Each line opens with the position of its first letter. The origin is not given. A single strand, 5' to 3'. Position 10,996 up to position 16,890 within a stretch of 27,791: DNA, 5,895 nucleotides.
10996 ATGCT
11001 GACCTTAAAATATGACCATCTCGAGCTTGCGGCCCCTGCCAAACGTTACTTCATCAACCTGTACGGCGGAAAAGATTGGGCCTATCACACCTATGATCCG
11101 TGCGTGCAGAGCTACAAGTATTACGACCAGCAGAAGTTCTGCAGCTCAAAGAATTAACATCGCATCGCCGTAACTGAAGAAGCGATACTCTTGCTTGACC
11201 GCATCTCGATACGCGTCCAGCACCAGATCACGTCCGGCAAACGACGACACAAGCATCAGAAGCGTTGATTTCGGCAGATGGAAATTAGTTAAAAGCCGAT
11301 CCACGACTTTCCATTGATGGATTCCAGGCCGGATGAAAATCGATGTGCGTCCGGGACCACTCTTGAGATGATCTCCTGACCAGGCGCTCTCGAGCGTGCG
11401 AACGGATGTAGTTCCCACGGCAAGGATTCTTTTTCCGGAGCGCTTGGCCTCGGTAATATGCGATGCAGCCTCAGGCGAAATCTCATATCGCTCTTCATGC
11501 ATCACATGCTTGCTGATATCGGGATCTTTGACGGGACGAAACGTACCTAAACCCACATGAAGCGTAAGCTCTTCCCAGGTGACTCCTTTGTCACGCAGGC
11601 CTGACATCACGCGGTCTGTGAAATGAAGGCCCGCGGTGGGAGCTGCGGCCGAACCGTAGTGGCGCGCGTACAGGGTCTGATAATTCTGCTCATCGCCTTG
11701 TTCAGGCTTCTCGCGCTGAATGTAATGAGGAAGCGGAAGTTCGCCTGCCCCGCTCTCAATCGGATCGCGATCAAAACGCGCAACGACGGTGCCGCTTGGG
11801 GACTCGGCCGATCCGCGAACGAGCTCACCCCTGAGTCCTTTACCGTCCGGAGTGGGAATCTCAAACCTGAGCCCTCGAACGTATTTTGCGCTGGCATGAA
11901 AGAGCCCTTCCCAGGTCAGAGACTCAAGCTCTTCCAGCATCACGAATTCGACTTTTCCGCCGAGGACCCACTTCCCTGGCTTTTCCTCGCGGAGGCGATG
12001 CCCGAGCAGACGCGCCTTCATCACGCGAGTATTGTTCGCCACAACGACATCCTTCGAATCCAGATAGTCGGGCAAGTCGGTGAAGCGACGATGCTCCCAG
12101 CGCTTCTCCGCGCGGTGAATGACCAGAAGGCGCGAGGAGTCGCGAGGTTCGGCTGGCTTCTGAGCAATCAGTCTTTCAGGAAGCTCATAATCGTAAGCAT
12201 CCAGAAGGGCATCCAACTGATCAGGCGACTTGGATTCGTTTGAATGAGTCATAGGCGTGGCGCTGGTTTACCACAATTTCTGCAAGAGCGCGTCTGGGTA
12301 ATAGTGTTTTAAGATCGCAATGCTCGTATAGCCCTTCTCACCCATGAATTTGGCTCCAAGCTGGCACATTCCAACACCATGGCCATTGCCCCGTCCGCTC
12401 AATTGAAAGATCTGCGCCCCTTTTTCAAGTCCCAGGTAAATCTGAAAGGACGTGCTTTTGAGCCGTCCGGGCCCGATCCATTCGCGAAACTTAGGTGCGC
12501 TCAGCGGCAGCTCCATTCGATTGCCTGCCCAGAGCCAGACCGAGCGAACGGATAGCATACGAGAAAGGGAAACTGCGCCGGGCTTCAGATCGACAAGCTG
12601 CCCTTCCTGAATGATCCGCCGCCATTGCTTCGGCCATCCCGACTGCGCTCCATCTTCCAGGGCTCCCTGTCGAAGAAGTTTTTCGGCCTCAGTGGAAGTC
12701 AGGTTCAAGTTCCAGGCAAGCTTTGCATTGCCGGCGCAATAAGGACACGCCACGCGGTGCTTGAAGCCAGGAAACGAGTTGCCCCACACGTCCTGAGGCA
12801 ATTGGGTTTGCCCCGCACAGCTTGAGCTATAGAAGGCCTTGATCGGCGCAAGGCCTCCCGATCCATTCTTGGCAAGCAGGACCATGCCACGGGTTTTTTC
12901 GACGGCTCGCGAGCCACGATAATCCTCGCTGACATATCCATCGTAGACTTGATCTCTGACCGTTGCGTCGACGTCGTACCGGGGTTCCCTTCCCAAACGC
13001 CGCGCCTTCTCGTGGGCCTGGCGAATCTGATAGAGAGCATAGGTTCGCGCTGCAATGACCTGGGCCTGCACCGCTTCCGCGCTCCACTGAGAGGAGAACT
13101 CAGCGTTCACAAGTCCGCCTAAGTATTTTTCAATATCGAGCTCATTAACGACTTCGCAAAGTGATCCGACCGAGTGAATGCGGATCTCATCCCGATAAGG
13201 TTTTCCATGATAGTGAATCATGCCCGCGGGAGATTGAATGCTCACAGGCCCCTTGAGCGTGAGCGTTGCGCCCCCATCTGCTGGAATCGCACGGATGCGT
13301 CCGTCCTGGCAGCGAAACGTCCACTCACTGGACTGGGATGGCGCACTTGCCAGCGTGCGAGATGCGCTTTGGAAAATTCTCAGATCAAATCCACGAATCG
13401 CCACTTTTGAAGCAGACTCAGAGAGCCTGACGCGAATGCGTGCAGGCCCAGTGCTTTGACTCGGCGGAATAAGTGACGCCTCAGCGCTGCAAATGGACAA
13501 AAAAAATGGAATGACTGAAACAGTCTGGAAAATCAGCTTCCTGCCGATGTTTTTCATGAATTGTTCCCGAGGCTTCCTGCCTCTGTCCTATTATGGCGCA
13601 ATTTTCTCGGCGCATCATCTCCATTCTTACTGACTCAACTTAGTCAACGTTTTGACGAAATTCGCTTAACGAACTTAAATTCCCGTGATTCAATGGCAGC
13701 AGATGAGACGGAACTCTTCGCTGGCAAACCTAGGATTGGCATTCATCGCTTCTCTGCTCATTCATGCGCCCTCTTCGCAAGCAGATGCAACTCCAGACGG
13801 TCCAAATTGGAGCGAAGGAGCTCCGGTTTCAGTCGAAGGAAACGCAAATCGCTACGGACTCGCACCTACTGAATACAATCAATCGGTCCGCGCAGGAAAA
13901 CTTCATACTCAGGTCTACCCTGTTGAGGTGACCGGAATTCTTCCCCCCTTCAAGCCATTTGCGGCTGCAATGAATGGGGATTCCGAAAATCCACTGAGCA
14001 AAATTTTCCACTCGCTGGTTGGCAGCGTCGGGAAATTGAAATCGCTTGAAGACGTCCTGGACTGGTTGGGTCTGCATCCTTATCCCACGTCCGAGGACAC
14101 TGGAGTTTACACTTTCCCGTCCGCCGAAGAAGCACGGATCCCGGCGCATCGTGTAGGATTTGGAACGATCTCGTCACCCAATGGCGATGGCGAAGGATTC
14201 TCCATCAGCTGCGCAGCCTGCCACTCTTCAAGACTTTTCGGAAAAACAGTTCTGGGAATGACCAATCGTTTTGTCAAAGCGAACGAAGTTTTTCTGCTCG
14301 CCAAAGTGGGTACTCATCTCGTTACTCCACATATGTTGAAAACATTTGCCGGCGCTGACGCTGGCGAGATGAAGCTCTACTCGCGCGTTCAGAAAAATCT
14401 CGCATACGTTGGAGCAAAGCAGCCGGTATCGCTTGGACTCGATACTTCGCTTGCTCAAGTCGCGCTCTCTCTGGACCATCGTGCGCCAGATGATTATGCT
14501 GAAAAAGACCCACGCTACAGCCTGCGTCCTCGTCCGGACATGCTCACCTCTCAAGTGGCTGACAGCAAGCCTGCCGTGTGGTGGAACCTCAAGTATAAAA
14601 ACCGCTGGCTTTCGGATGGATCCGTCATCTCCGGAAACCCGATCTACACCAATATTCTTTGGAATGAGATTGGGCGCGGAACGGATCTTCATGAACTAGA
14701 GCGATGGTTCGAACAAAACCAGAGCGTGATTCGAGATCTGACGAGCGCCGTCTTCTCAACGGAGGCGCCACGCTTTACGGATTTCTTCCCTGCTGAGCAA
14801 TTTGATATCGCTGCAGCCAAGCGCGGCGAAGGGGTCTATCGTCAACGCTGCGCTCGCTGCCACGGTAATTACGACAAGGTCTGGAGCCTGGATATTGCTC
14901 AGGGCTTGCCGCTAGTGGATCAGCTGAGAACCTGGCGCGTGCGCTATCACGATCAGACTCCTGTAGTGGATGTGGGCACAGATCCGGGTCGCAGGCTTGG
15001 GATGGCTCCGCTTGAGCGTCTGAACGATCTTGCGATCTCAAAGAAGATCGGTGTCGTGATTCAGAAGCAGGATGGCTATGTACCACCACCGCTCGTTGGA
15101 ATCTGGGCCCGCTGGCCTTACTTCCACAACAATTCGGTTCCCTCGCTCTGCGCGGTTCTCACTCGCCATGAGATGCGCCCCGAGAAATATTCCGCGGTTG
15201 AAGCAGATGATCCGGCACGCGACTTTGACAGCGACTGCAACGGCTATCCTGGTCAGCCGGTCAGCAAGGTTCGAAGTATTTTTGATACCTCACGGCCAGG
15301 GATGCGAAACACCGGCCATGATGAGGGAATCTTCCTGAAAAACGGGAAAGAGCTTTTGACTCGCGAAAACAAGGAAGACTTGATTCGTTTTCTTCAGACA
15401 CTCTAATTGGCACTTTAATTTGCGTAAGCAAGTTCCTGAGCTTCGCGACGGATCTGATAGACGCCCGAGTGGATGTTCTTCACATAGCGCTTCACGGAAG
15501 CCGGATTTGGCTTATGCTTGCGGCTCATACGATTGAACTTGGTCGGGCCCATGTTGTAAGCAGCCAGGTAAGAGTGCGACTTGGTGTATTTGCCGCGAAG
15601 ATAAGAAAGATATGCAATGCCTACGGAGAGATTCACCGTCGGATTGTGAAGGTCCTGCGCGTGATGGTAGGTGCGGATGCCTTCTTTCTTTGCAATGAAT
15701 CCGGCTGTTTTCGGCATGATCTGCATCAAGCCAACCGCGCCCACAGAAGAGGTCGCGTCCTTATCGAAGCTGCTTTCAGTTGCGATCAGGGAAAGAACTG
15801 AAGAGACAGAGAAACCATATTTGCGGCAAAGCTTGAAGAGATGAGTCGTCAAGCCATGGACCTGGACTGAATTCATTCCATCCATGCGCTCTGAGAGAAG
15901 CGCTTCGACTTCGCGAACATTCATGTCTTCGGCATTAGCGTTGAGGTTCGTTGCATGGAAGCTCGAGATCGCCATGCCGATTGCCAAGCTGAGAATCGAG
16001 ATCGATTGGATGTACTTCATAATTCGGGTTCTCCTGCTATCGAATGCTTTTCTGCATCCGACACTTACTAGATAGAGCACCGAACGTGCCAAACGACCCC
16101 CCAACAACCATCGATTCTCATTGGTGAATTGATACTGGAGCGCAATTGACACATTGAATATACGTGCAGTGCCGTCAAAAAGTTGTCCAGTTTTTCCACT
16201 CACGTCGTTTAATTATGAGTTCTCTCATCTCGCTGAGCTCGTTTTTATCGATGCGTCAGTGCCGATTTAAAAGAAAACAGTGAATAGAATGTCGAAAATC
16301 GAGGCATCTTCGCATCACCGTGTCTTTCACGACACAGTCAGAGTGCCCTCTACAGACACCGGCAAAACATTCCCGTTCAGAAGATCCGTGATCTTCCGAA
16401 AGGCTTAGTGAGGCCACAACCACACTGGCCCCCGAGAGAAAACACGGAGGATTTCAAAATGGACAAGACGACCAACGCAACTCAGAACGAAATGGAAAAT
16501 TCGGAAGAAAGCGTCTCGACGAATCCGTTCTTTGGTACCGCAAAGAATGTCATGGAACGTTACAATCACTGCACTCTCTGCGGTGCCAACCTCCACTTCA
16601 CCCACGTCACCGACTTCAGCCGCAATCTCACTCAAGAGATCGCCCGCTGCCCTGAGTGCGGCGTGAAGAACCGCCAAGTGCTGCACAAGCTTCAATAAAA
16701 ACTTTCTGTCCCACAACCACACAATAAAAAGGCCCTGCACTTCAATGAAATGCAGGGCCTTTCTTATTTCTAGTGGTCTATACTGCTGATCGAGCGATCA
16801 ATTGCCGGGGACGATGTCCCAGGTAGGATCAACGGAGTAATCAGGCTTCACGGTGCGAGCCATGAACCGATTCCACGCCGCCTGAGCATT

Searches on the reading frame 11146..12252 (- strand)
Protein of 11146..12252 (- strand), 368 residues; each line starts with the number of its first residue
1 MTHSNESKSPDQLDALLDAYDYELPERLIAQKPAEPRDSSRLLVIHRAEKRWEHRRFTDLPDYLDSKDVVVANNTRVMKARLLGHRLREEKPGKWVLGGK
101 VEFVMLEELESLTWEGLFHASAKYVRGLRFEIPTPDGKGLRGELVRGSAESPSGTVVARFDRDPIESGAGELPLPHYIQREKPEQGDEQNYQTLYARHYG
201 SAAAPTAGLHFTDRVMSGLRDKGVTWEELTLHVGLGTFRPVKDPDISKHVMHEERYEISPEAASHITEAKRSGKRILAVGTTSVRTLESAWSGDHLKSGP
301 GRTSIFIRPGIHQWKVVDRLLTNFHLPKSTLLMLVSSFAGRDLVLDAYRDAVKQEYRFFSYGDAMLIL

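Call 9: search_protein_families(library=pfam, proteins=[window:11146-12252:-], max_evalue=0.001)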
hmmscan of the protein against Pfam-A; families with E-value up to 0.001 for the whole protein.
window:11146-12252:- (368 aa): 1 family
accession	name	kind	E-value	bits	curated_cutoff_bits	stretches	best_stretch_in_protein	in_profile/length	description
PF02547.20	Queuosine_synth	-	6.5e-120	400.5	25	1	18-367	2-322/322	Queuosine biosynthesis protein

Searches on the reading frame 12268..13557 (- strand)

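Call 9: search_protein_families(library=pfam, proteins=[window:12268-13557:-], max_evalue=0.001)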
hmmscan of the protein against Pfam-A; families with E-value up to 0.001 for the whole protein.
window:12268-13557:- (429 aa): 1 family
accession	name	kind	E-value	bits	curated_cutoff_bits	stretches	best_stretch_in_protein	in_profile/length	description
PF08486.15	SpoIID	-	3.7e-21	76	23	1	135-227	6-95/97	Stage II sporulation protein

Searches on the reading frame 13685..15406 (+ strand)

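Call 9: search_protein_families(library=pfam, proteins=[window:13685-15406:+], max_evalue=0.001)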
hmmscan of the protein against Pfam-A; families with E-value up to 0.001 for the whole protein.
window:13685-15406:+ (573 aa): 2 families
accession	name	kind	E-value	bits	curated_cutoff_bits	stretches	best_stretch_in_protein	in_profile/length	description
PF21419.2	RoxA-like_Cyt-c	-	1.5e-13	50.5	26.7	1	464-502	1-38/39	RoxA-like, cytochrome c-like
PF13442.11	Cytochrome_CBB3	-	6.7e-06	26.8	27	0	376-395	1-20/68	Cytochrome C oxidase, cbb3-type, subunit III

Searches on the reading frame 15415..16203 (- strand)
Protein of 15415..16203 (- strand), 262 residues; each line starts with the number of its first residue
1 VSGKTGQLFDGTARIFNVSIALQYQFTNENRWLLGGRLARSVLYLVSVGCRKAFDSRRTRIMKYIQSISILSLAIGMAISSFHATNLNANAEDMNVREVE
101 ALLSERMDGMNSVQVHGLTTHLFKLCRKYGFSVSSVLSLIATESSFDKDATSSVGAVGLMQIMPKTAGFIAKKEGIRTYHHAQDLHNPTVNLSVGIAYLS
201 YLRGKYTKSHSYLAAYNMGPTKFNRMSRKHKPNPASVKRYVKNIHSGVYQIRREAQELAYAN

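Call 10: search_protein_families(library=pfam, proteins=[window:15415-16203:-], max_evalue=0.001)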
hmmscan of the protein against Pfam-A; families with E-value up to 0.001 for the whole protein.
window:15415-16203:- (262 aa): 1 family
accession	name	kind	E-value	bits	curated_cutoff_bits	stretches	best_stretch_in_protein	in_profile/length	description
PF01464.25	SLT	-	2.8e-24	85.4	21.3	1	127-231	8-109/117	Transglycosylase SLT domain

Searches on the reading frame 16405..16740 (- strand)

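Call 10: search_protein_families(library=pfam, proteins=[window:16405-16740:-], max_evalue=0.001)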
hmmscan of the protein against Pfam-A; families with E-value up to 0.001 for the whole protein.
window:16405-16740:- (111 aa): 0 families

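Call 35: search_protein_families(library=pfam, proteins=[window:16405-16740:-], max_evalue=10)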
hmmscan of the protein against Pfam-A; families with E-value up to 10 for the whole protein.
window:16405-16740:- (111 aa): 1 family
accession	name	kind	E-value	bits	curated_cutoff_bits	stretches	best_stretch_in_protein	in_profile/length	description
PF17237.7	Emr1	-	0.01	16.2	25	1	72-89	19-36/44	ERMES regulator 1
